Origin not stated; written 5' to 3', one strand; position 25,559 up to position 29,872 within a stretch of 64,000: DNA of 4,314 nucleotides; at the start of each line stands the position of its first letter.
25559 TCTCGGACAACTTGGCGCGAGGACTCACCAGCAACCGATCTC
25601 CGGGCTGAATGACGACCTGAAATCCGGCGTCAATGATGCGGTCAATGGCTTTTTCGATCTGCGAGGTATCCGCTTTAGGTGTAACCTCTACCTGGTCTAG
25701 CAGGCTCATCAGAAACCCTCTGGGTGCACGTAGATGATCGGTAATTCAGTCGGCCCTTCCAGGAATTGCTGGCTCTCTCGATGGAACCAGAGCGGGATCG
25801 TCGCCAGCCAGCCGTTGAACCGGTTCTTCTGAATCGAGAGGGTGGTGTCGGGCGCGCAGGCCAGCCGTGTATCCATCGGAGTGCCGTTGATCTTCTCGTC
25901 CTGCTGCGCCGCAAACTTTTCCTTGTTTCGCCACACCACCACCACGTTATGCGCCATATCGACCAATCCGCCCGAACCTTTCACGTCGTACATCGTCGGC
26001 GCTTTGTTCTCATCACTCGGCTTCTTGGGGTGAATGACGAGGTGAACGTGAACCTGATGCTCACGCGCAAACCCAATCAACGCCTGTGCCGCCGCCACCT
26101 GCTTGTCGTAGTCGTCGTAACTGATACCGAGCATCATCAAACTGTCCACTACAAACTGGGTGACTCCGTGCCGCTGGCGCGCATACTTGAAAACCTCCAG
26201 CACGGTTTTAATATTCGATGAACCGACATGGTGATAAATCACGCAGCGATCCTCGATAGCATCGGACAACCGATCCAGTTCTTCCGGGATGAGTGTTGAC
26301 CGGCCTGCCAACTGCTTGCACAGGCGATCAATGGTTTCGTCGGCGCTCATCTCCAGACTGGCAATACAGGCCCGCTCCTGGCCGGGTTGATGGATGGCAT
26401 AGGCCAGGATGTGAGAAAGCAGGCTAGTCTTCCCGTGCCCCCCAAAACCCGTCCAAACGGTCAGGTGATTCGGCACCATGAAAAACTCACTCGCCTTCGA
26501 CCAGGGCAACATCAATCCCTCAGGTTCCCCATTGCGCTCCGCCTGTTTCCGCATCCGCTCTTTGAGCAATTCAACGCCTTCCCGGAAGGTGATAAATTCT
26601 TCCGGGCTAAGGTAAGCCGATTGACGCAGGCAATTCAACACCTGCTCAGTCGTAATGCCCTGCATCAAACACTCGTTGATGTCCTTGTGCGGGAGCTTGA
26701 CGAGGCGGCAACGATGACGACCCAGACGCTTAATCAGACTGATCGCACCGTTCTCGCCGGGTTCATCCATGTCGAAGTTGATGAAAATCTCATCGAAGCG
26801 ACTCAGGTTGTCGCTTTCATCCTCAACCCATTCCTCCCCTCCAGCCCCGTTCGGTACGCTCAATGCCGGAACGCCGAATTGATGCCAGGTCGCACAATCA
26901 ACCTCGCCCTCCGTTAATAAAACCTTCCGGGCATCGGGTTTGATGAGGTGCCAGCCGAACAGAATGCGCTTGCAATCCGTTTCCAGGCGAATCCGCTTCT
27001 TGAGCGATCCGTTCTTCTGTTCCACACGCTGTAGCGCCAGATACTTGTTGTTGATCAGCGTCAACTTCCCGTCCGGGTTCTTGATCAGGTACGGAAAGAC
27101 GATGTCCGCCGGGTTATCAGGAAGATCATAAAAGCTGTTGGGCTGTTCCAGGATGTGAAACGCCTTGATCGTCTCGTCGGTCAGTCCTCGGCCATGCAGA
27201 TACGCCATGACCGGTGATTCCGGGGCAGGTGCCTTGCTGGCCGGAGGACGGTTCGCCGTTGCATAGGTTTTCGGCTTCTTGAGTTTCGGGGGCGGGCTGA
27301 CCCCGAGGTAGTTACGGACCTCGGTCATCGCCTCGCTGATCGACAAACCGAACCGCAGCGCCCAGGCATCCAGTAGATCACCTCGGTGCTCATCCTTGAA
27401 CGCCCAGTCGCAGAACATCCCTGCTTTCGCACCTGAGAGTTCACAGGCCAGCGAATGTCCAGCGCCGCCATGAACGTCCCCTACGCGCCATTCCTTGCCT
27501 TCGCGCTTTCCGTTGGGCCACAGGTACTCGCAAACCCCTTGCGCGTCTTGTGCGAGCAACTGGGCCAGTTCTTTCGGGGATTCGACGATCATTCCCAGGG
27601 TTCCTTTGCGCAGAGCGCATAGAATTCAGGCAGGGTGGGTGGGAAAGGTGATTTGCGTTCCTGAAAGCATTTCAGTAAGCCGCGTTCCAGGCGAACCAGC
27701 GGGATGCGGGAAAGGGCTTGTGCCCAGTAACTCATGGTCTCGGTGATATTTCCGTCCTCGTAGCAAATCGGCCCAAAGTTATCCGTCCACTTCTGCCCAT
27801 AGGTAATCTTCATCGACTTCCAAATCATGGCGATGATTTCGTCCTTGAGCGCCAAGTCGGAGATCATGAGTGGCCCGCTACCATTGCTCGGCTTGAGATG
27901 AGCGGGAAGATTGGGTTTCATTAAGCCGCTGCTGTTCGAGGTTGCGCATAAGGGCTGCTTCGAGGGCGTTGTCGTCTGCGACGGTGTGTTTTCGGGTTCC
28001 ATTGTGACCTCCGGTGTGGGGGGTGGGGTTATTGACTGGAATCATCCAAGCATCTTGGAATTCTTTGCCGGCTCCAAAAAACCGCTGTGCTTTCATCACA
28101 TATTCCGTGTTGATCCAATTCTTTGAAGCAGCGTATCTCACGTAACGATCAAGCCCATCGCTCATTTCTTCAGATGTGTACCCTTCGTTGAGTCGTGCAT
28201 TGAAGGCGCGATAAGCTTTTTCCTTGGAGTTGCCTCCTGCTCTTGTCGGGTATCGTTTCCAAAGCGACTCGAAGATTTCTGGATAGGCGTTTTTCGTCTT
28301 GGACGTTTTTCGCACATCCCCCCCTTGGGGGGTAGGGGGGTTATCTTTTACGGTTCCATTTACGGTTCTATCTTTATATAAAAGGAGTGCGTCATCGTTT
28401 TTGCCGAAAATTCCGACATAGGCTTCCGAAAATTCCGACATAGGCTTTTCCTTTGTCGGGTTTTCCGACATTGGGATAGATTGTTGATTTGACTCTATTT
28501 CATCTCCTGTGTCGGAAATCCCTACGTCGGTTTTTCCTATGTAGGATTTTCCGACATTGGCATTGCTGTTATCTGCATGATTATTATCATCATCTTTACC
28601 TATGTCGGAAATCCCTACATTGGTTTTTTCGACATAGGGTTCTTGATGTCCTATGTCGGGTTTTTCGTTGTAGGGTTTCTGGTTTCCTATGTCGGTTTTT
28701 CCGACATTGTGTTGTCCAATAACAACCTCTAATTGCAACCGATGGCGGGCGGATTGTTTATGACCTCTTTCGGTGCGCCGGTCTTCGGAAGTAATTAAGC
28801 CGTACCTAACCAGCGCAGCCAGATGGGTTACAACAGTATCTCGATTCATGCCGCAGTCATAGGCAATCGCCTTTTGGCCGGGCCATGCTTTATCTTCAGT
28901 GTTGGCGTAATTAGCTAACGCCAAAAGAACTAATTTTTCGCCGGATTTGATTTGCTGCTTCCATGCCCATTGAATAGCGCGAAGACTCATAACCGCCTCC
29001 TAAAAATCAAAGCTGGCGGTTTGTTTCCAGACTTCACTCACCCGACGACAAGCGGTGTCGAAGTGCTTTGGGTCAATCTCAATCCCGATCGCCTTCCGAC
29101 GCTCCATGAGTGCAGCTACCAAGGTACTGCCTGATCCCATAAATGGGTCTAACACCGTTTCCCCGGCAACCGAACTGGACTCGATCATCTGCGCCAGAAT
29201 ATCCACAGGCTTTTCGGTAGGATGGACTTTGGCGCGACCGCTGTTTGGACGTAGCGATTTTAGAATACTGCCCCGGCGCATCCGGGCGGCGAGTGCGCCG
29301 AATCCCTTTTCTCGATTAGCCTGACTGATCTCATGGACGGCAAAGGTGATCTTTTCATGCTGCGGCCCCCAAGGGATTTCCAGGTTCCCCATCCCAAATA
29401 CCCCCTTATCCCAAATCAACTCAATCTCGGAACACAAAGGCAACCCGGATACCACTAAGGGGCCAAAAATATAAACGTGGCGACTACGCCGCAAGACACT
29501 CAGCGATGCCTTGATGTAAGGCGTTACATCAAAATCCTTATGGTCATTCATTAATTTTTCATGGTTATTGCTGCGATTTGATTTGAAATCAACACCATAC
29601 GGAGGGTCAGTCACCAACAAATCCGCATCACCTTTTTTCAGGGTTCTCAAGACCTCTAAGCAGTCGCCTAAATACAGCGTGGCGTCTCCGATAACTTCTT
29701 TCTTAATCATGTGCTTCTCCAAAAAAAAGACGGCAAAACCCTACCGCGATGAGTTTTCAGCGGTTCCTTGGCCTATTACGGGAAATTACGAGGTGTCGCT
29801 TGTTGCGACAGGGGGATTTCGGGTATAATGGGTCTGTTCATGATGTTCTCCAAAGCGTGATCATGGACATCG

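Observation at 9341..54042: Dispersed 17-bp near-palindrome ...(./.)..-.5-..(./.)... built into at least 13 intergenic promoters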

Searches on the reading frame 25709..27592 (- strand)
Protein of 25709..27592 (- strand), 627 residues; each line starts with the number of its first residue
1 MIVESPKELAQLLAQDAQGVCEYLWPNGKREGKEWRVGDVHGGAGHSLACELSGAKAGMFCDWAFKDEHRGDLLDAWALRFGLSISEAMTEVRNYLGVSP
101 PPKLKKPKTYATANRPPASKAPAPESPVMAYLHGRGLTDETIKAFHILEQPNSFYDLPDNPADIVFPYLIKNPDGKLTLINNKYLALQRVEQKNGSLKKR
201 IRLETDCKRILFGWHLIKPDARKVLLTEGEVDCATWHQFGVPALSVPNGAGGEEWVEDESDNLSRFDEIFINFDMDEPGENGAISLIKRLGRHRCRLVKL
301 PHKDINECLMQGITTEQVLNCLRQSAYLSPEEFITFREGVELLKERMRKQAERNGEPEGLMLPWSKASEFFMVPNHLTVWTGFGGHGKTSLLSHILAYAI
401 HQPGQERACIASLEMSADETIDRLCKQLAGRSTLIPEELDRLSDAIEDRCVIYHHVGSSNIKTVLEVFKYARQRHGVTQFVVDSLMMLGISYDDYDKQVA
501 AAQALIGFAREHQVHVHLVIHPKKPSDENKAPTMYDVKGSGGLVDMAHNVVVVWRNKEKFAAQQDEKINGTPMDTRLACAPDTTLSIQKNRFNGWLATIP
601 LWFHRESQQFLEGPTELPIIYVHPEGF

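Call 6: search_protein_families(library=pfam, proteins=[window:25709-27592:-])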
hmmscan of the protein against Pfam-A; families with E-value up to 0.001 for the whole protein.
window:25709-27592:- (627 aa): 3 families
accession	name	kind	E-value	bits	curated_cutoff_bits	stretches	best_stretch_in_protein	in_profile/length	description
PF03796.21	DnaB_C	-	2.5e-13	50.4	27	1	374-610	18-253/255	DnaB-like helicase C terminal domain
PF13481.12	AAA_25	-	1.8e-07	31.4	27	1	375-526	33-194/195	AAA domain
PF13155.12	Toprim_2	-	7.9e-07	29.8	22.1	1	226-309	2-88/88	Toprim-like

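Call 26: find_encoding_contigs(protein=window:25709-27592:-, flank=10000, max_places=8)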
Protein window:25709-27592:- (627 aa): no gene with exactly this product is on record in the collection.

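Call 27: find_related_loci(query=window:25709-27592:-, collection=viral_contigs, flank=10000)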
Query window:25709-27592:- (627 aa) in viral_contigs; peptide patterns used: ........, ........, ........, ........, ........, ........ (x = any residue, [..] = any of these).
No stretch of DNA in the collection matches any of the patterns.

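Call 28: find_homologous_proteins(query=window:25709-27592:-)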
Query window:25709-27592:- (627 aa): 837 proteins with E <= 0.001 among 8000 candidates; the best 120 are listed.
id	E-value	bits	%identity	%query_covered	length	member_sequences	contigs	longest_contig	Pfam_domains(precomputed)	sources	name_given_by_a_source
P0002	0.0e+0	1476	100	100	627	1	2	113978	PF13155.13,PF03796.22,PF13481.13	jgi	jgi:twinkle protein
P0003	0.0e+0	1029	68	100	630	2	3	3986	PF13155.13,PF03796.22,PF13481.13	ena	-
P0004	0.0e+0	1015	68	100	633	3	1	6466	PF13155.13,PF03796.22,PF13481.13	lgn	-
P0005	2.3e-293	992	67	100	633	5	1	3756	PF13155.13,PF03796.22,PF13481.13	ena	-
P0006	2.4e-293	992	63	72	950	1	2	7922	PF13155.13,PF03796.22,PF13481.13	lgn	-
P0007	1.5e-278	944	65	100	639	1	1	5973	PF13155.13,PF03796.22,PF13481.13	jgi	jgi:twinkle protein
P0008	6.4e-273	925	58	72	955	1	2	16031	PF13155.13,PF03796.22,PF13481.13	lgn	-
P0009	8.6e-273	925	62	100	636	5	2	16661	PF13155.13,PF03796.22,PF13481.13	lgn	-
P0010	5.1e-221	753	53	99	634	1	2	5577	PF13155.13,PF03796.22,PF13662.13,PF13481.13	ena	-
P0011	1.9e-164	567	44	99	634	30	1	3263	PF13155.13,PF03796.22,PF13662.13,PF13481.13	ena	-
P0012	1.2e-160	554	45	99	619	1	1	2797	PF13155.13,PF03796.22,PF13662.13,PF01751.29,PF13481.13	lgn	-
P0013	6.9e-158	545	40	71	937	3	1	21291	PF13155.13,PF03796.22,PF13662.13,PF13481.13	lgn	-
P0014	1.2e-156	541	43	99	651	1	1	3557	PF13155.13,PF13662.13,PF13481.13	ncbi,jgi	-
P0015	2.0e-154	533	43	99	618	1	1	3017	PF13155.13,PF03796.22,PF13662.13,PF01751.29,PF13481.13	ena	-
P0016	1.9e-150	520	43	100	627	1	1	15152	PF13155.13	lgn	-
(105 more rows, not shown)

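Call 29: find_encoding_contigs(protein=P0009, flank=10000, max_places=4)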
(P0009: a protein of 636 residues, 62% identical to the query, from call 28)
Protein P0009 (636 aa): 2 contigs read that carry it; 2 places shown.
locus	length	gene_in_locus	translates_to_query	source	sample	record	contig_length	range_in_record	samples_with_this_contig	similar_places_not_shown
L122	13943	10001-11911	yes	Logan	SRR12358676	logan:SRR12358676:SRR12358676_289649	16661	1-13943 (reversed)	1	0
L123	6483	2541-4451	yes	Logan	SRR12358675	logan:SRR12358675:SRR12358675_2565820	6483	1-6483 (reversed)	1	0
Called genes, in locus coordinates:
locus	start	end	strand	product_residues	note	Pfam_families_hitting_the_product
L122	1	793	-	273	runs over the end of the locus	-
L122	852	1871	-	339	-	PF03837:RecT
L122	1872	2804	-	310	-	PF09588:YqaJ (weak)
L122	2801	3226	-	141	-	-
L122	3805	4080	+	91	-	-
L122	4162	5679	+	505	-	PF00580:UvrD-helicase, PF13245:AAA_19, PF13604:AAA_30 (faint), PF01443:Viral_helicase1 (faint), PF13361:UvrD_C, PF13538:UvrD_C_2 (weak)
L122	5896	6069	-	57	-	-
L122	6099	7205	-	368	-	PF01555:N6_N4_Mtase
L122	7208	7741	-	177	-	-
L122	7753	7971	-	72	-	PF14216:DUF4326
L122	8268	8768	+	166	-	-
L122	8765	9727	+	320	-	-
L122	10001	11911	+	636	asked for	PF13155:Toprim_2, PF03796:DnaB_C, PF13481:AAA_25 (weak)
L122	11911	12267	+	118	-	-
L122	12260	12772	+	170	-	-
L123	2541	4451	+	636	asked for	PF13155:Toprim_2, PF03796:DnaB_C, PF13481:AAA_25 (weak)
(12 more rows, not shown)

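Call 30: find_encoding_contigs(protein=P0008, flank=10000, max_places=4)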
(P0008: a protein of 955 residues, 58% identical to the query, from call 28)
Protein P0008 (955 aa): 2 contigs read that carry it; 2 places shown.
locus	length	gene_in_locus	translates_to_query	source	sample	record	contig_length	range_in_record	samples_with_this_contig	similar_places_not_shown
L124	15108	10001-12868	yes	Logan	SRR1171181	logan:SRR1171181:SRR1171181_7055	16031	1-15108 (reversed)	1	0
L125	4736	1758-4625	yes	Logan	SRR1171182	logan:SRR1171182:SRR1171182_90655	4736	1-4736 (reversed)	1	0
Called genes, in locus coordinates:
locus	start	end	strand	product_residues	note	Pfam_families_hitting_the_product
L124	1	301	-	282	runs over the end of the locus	PF03837:RecT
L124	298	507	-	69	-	-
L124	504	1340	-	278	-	PF12684:DUF3799, PF12705:PDDEXK_1 (weak)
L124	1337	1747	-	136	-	-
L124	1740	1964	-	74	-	-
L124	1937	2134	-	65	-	-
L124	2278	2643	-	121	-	PF13560:HTH_31 (weak), PF01381:HTH_3 (weak)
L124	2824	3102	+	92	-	-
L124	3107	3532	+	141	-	PF00692:dUTPase, PF22769:DCD (weak)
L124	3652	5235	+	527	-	PF00580:UvrD-helicase, PF13245:AAA_19 (weak), PF01443:Viral_helicase1 (faint), PF13361:UvrD_C, PF13538:UvrD_C_2 (faint)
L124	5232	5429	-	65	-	-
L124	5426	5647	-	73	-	-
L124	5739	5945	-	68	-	-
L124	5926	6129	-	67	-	-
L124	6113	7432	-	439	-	PF01555:N6_N4_Mtase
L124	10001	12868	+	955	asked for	PF13155:Toprim_2 (weak), PF03796:DnaB_C, PF13481:AAA_25 (weak)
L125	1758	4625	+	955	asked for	PF13155:Toprim_2 (weak), PF03796:DnaB_C, PF13481:AAA_25 (weak)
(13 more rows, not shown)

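Call 31: find_encoding_contigs(protein=P0006, flank=10000, max_places=4)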
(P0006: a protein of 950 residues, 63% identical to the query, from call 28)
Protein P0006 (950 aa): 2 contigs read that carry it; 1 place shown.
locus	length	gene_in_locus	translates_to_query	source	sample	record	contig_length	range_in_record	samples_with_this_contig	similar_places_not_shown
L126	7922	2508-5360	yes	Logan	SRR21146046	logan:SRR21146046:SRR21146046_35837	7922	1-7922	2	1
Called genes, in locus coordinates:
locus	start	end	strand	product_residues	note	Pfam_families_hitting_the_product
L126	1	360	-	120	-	?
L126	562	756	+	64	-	-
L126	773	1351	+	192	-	-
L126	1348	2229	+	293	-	-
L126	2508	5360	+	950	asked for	PF13155:Toprim_2 (weak), PF13481:AAA_25, PF03796:DnaB_C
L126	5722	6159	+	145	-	-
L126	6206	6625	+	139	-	PF00436:SSB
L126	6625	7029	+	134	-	PF19905:DUF6378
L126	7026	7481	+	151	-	-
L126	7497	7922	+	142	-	?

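Call 41: find_related_loci(query=A1, collection=metagenome_contigs, flank=10000)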
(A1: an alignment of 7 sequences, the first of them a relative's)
Query A1 (627 aa) in metagenome_contigs; peptide patterns used: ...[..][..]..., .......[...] (x = any residue, [..] = any of these).
273 stretches matched a pattern; 20 encode a relative of the query (tblastn E <= 1e-3); 20 distinct loci.
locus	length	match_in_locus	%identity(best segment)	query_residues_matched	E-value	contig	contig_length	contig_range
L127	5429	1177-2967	40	7-622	5e-131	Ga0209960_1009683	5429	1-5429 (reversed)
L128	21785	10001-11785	40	8-622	7e-130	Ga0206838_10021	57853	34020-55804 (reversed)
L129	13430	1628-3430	38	7-623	1e-122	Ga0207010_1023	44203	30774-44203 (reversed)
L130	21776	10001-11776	38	7-618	2e-122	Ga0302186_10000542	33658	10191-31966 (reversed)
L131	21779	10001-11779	39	7-619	1e-122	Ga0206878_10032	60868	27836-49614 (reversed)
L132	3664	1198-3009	36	2-622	4e-119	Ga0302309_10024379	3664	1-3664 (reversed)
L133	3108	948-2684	35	8-623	8e-117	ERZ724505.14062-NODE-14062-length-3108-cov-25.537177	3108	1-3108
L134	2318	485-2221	36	8-622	6e-113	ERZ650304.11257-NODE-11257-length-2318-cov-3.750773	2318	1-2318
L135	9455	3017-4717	36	8-610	1e-107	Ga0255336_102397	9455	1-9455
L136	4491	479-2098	35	5-559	9e-95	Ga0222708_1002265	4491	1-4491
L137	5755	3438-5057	35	5-559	1e-94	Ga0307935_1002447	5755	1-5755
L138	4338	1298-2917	35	5-559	5e-95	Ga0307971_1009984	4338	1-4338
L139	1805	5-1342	38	174-622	4e-97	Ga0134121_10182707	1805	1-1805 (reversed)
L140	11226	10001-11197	39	7-427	7e-83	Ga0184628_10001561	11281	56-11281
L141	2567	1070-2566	34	5-518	3e-81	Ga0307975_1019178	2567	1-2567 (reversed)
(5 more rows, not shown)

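Call 42: find_related_loci(query=A1, collection=viral_contigs, flank=10000)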
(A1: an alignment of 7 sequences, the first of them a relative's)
Query A1 (627 aa) in viral_contigs; peptide patterns used: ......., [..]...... (x = any residue, [..] = any of these).
582 stretches matched a pattern; 185 encode a relative of the query (tblastn E <= 1e-3); the best 80 are kept; 80 distinct loci.
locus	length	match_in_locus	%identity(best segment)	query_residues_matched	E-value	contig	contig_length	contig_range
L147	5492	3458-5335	67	1-624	0e+0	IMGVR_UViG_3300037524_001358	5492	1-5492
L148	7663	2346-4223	67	1-624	0e+0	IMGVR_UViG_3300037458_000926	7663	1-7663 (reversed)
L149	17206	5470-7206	39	8-622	2e-124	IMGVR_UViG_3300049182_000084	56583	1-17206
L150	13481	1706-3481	38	7-618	1e-121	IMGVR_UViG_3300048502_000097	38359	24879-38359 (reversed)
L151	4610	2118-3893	38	7-618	4e-123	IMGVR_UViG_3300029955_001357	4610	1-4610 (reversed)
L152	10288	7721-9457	39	8-623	4e-122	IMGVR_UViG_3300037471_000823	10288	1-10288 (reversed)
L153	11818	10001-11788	36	7-622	2e-122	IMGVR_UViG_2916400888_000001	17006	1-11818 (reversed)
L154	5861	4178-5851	40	8-603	1e-121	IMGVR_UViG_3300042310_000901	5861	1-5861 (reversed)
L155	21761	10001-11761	39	5-626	7e-121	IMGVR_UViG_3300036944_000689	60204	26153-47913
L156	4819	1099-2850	39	8-626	7e-122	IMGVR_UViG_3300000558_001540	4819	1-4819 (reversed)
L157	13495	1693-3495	38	7-622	2e-120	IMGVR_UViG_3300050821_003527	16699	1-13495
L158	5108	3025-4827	37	3-623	3e-121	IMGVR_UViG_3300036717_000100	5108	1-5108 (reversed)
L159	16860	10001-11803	37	3-623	3e-120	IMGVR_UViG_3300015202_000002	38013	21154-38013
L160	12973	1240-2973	39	8-622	7e-120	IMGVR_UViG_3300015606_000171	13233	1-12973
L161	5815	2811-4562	38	8-626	8e-120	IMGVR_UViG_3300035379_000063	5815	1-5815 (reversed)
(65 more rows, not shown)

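Call 96: find_related_loci(query=A1, collection=genome_contigs, flank=10000)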
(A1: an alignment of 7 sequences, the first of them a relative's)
Query A1 (627 aa) in genome_contigs; peptide patterns used: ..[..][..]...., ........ (x = any residue, [..] = any of these).
28 stretches matched a pattern, but none encodes a relative of the query by tblastn (E <= 1e-3).

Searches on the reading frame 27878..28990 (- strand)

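Call 6: search_protein_families(library=pfam, proteins=[window:27878-28990:-])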
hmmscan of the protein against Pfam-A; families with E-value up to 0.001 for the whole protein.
window:27878-28990:- (370 aa): 1 family
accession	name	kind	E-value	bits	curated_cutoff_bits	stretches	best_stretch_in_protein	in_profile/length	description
PF13730.12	HTH_36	-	8.9e-14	51.5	25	1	13-66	2-55/55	Helix-turn-helix domain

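Call 56: search_protein_families(library=phrogs, proteins=[window:27878-28990:-])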
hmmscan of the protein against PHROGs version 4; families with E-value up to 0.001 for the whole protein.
window:27878-28990:- (370 aa): 23 families
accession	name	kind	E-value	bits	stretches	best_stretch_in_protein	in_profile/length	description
phrog_270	-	DNA, RNA and nucleotide metabolism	1.1e-34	121.5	1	5-349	35-277/383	replication initiation protein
phrog_18526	-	unknown function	4e-24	86.4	1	232-320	45-133/157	-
phrog_1032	-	DNA, RNA and nucleotide metabolism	1.6e-23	85.1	1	1-202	1-174/281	replication initiation protein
phrog_3729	-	DNA, RNA and nucleotide metabolism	2e-23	84.2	1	232-320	244-332/356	replication initiation protein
phrog_1701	-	DNA, RNA and nucleotide metabolism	3.3e-22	80.7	1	224-322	205-303/323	DnaD-like helicase loader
phrog_391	-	DNA, RNA and nucleotide metabolism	7.5e-19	69.5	1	1-175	1-141/298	replication initiation O-like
phrog_26426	-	DNA, RNA and nucleotide metabolism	4e-17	63.5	1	222-320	129-224/272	replication protein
phrog_6643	-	DNA, RNA and nucleotide metabolism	6.8e-15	56.3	1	1-102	1-100/313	replication initiation protein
phrog_8540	-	DNA, RNA and nucleotide metabolism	5.3e-12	47.3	1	1-150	1-148/196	replication initiation O-like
phrog_4617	-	DNA, RNA and nucleotide metabolism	4.6e-11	43.8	1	1-87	1-88/223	replication initiation protein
phrog_9327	-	DNA, RNA and nucleotide metabolism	4e-09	37.5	1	216-332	150-257/276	primosomal protein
phrog_11896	-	DNA, RNA and nucleotide metabolism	4.8e-09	37.5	1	1-100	3-94/225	primosomal protein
phrog_345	-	DNA, RNA and nucleotide metabolism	6.2e-09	37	1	4-143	34-177/297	replication initiation O-like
phrog_678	-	DNA, RNA and nucleotide metabolism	6.3e-09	36.8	1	1-181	59-208/346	replication initiation O-like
phrog_186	-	DNA, RNA and nucleotide metabolism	6e-08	33.7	1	8-145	33-165/308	DnaD-like helicase loader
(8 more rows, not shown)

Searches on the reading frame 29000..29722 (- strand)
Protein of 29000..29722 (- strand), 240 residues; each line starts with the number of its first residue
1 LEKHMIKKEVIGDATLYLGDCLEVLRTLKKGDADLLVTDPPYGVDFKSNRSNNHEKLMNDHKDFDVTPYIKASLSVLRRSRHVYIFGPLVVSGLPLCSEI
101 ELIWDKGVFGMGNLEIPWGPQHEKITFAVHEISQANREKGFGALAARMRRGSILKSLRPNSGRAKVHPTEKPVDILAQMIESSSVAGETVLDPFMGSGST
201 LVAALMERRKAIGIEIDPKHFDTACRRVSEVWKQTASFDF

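Call 17: search_protein_families(library=pfam, max_evalue=0.01, proteins=[window:29000-29722:-])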
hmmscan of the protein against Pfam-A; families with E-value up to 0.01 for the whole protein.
window:29000-29722:- (240 aa): 5 families
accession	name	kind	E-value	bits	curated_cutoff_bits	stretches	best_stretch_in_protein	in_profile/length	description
PF01555.25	N6_N4_Mtase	-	2.8e-23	83.5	26.7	1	153-224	148-219/221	DNA methylase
PF01170.24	UPF0020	-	1.9e-06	28.1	22.3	0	26-53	116-142/197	RMKL-like, methyltransferase domain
PF09445.16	Methyltransf_15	-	0.00063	19.8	22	0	15-88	52-122/165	RNA cap guanine-N2 methyltransferase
PF02384.22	N6_Mtase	-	0.001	18.9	20.4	0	174-205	36-65/311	N-6 DNA Methylase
PF03602.21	Cons_hypoth95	-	0.0022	18.1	24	0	171-224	31-80/182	Conserved hypothetical protein 95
